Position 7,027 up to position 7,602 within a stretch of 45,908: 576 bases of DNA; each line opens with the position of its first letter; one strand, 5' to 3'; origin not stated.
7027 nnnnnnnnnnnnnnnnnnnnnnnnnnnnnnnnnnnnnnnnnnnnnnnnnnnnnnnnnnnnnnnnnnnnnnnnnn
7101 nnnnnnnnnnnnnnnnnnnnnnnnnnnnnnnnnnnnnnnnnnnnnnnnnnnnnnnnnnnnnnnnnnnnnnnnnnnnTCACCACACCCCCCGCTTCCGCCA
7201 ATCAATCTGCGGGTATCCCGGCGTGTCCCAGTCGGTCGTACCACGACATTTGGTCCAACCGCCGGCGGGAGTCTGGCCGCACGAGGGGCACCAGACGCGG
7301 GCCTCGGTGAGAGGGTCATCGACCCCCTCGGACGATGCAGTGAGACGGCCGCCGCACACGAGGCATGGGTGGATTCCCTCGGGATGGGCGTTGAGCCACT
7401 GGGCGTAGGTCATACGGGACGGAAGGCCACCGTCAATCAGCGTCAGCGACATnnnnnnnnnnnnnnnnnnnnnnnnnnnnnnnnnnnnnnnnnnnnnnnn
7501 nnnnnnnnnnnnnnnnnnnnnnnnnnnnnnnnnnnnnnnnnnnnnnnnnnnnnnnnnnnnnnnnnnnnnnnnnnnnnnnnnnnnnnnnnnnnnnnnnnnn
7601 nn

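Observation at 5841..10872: terS and terL are separated by about 5 kb of accessory DNA, with a terminator right after terS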

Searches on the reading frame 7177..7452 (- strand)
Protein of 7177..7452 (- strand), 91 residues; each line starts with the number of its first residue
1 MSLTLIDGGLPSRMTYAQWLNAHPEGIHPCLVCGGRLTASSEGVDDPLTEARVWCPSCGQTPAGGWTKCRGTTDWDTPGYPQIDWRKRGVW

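Call 102: search_protein_families(library=phrogs, proteins=[window:7177-7452:-], max_evalue=0.01)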
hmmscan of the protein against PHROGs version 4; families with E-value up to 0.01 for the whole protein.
window:7177-7452:- (91 aa): 1 family
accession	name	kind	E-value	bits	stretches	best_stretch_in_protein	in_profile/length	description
phrog_6795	-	moron, auxiliary metabolic gene and host takeover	0.0069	17.3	1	14-76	13-78/111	Lar-like restriction alleviation protein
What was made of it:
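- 7177..7452 (-): Small ORF with two Cys pairs (zinc-ribbon-like, 91 aa). Only a weak Lar-like match, E 0.007 (call 102).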
